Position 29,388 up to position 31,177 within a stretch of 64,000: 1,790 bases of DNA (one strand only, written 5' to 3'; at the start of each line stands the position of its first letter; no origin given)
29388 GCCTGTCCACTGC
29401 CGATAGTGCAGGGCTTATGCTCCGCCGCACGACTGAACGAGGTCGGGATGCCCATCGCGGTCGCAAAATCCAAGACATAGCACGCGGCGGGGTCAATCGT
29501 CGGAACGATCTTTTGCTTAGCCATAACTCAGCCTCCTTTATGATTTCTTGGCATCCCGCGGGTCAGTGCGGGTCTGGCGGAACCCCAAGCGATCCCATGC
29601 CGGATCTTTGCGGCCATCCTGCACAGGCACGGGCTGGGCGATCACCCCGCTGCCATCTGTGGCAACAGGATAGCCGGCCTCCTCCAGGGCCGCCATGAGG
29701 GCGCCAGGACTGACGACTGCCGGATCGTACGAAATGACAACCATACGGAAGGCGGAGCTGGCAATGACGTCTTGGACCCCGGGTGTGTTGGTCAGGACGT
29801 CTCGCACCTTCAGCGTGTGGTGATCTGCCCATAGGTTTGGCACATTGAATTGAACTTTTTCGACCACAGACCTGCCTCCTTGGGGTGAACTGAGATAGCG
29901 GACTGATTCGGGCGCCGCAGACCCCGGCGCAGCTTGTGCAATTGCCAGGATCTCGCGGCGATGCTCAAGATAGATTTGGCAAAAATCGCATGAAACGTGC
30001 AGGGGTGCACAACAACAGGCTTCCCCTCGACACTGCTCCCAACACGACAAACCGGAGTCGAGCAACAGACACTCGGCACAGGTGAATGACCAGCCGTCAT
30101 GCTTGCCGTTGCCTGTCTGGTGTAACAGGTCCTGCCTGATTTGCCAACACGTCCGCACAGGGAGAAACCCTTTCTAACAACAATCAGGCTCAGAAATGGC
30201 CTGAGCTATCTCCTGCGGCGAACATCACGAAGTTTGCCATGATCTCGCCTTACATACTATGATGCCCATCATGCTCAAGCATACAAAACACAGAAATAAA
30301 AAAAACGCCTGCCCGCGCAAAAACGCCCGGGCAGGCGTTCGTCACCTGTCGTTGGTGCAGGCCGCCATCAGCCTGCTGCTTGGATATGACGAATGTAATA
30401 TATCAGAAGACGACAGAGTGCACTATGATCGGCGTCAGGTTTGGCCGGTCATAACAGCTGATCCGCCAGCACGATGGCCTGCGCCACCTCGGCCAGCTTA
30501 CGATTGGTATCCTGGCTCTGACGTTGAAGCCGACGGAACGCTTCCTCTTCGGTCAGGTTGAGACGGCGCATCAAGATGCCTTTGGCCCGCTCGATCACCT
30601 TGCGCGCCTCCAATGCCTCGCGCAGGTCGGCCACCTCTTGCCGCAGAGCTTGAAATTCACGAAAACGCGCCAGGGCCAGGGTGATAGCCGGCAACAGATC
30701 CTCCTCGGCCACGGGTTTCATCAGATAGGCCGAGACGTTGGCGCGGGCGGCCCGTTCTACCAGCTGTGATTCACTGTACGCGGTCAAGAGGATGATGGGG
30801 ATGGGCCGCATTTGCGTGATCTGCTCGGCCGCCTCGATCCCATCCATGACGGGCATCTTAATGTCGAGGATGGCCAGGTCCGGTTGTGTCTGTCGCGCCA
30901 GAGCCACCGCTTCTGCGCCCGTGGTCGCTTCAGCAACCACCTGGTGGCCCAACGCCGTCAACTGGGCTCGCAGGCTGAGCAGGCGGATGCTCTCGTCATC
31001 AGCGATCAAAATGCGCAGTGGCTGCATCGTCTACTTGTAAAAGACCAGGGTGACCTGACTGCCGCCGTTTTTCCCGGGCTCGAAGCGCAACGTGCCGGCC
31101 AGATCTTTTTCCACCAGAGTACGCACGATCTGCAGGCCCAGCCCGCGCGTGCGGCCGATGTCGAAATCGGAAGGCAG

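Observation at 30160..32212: Candidate ANTAR antitermination switch controlling the CODH/ACS operon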

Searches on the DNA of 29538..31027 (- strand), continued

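Call 69: search_with_rna_model(model_id=R1, sources=[L003, L004, L005, L006, L007, L008, L009, L010, L011, L012, L013, L014, L015, L016, L017, L018, L019, L020, L021, L022, L023, L024, L025, L026, L027, L028, L029, L030, L031, L032, L033, L034, L035, L036, L037, L038, L039, L040, L041, L042, L043, L044, L045, L046, L047, L048, L049, L050, L051, L052, L053, L054, L055, L056, L057, L058, L059, L060, L061, L062, L063, L064, L065, L066, L067, L068, L069, L070, L071, L072, L073, L074, L075, L076, L077, L078, L079, L080, L001], max_evalue=1, show_alignments=3)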
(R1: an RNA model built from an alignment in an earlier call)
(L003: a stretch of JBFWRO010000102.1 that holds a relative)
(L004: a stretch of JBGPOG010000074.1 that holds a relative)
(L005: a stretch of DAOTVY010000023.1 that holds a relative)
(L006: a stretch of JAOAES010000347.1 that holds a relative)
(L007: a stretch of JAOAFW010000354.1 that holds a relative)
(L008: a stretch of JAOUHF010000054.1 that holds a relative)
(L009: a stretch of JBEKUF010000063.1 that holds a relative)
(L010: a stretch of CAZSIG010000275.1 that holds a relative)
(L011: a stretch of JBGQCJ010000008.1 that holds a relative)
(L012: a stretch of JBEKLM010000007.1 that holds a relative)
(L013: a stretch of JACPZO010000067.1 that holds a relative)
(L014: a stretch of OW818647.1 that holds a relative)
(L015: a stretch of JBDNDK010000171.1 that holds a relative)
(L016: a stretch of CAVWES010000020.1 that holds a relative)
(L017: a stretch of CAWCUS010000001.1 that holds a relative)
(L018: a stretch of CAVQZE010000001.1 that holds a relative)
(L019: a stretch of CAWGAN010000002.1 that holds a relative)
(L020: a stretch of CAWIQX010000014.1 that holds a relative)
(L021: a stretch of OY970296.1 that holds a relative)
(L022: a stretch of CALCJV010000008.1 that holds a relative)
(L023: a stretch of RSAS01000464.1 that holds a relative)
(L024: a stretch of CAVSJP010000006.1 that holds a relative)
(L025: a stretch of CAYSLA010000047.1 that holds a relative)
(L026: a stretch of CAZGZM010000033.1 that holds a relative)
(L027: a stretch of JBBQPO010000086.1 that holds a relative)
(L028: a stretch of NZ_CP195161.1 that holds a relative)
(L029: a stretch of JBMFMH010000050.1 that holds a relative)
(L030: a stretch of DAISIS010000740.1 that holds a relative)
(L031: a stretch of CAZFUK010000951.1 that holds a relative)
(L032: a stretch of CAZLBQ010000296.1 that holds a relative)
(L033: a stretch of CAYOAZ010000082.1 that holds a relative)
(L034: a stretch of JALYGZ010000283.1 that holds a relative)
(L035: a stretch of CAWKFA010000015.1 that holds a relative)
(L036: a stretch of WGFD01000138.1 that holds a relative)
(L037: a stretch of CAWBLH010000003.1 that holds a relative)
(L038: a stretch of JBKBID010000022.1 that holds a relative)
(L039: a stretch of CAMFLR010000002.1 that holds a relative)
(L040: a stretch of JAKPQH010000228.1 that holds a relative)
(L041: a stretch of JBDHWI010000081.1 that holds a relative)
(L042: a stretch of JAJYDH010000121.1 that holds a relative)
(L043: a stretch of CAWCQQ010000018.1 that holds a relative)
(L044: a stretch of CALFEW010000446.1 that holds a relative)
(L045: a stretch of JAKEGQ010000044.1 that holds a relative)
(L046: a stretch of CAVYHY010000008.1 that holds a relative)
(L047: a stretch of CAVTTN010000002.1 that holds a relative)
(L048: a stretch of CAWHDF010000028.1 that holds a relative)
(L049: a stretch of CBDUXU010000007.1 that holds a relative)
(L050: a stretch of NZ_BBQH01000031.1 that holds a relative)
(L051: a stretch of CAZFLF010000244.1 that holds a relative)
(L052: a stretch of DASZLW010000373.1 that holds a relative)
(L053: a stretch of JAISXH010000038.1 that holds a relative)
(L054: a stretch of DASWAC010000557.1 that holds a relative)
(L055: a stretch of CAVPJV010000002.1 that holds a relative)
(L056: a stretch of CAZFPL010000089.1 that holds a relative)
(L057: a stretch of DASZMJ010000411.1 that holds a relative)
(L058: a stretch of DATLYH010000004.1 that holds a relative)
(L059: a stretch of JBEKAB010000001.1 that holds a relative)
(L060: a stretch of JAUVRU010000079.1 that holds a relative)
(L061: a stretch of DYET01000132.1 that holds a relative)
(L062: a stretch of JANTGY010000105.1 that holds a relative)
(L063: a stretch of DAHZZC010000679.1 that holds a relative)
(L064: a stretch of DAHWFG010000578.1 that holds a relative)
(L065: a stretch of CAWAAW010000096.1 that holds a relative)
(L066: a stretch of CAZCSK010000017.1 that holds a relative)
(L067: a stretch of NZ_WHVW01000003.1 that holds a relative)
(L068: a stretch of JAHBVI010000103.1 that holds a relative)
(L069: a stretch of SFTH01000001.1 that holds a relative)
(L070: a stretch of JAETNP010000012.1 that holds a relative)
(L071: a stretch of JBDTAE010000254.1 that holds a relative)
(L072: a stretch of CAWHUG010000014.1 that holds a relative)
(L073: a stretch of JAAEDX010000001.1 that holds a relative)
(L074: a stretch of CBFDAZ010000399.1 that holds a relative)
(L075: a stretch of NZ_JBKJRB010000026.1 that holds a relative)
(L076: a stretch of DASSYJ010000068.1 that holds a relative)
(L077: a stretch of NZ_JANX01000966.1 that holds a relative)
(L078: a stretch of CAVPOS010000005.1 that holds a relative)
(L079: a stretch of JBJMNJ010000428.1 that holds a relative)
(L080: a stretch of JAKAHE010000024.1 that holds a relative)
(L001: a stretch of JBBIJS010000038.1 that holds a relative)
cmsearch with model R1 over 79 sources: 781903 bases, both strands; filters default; matches with E-value up to 1: 9.
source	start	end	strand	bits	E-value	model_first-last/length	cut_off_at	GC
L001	9166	9276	-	31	2.7e-08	1-104/104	no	0.48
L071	955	1062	+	16.3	0.0069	1-104/104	no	0.62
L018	3281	3370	+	14.8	0.026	1-104/104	no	0.63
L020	1891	1977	+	13.3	0.088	1-104/104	no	0.62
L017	768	787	+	12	0.28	16-35/104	no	0.75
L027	4984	5057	-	11.7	0.37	1-104/104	no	0.61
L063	6170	6196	+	11.3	0.48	59-85/104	no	0.81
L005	1643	1724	+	10.9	0.68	1-104/104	no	0.66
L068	6167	6264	-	10.6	0.95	1-104/104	no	0.67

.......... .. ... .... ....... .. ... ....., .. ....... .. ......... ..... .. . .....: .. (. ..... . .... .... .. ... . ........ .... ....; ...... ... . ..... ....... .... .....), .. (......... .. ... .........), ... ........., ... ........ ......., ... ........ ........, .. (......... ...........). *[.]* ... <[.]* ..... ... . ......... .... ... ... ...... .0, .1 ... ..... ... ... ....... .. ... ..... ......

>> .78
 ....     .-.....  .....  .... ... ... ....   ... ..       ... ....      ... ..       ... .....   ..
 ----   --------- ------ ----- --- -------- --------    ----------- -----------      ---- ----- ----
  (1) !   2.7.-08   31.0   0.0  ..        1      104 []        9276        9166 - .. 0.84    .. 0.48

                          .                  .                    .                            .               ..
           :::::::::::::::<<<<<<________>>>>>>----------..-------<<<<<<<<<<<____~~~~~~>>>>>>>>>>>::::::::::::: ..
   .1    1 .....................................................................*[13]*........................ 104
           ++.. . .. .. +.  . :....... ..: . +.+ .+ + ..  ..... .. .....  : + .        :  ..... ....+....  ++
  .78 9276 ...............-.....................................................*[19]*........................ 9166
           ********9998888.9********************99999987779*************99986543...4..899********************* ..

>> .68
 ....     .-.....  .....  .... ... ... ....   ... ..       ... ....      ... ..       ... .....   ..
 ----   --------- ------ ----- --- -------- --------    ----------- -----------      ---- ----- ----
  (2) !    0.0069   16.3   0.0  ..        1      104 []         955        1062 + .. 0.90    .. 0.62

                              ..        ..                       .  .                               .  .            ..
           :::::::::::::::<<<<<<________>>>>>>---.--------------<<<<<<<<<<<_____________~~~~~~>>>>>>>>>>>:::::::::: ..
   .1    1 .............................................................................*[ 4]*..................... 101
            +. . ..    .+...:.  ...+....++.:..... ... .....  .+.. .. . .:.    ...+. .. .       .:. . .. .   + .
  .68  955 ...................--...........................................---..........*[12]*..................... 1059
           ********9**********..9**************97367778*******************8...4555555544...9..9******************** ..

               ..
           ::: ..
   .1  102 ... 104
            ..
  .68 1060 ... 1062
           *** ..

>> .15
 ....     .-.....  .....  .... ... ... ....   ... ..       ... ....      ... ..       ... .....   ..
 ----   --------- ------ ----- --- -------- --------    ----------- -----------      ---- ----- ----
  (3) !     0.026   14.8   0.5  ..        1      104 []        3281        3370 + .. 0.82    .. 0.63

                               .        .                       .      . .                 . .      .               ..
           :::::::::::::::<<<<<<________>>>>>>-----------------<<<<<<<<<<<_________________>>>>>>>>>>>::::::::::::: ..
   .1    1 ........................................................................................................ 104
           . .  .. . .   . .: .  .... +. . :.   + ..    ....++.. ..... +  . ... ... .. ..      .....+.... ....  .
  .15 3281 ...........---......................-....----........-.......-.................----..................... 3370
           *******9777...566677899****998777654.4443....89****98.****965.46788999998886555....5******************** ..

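Call 72: build_rna_model(alignment_id=A5, structure=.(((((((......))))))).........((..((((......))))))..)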
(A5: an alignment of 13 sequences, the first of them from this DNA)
Model R2 built from alignment A5 (13 sequences, 52 columns); structure: as given.
model positions 48; base pairs 13; branch points 1; effective number of sequences 7.45; information 1.15 bits per position. Calibrated on 0.2 Mb of random sequence (short: E-values are rough).
structure used (alignment columns):
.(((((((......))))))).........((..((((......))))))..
